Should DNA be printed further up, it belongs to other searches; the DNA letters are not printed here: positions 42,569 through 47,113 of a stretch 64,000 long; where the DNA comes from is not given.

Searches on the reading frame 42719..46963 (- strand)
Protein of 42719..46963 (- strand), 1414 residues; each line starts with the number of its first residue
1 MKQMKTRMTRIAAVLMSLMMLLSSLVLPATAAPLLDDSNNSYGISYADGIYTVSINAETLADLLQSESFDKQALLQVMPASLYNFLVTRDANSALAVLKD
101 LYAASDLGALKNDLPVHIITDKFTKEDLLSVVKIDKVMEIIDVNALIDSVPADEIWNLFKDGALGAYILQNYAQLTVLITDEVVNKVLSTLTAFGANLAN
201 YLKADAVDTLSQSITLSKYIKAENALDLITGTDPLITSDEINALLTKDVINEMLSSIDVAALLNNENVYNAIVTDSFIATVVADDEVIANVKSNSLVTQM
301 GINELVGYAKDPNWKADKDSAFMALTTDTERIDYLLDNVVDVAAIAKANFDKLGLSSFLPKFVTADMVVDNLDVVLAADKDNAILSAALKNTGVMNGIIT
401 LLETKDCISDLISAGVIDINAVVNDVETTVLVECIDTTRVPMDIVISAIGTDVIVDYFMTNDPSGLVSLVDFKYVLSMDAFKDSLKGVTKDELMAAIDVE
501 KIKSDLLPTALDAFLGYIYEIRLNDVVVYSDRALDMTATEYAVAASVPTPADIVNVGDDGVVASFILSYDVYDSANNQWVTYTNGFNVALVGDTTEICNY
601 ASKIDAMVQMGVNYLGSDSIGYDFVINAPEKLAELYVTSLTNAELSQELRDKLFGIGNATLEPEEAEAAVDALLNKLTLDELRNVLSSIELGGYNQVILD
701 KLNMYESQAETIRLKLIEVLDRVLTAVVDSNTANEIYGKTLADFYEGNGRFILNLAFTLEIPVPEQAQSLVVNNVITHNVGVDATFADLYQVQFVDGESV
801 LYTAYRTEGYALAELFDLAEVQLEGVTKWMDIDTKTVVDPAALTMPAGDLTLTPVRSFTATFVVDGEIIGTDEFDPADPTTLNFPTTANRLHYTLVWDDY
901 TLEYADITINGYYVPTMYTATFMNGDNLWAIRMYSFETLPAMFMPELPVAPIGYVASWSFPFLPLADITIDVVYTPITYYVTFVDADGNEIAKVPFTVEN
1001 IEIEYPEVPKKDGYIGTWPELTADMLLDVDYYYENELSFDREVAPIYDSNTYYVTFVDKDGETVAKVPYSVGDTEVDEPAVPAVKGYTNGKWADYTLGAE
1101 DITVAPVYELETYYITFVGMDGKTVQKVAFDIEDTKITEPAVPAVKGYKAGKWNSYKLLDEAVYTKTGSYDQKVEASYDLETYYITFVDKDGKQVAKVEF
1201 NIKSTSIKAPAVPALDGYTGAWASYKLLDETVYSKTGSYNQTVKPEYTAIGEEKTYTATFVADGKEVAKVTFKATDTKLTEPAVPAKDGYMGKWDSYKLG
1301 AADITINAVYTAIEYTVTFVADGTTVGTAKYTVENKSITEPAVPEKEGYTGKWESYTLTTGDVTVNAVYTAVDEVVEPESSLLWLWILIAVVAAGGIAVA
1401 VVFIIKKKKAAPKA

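Call 91: search_protein_families(library=pfam, max_evalue=0.000001, proteins=[window:42719-46963:-])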
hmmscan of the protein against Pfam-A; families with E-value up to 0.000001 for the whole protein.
window:42719-46963:- (1414 aa): 1 family
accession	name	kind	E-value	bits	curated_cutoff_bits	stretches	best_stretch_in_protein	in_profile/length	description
PF09479.16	Flg_new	-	8.1e-13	48.7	27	0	1315-1350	1-34/65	Listeria-Bacteroides repeat domain (List_Bact_rpt)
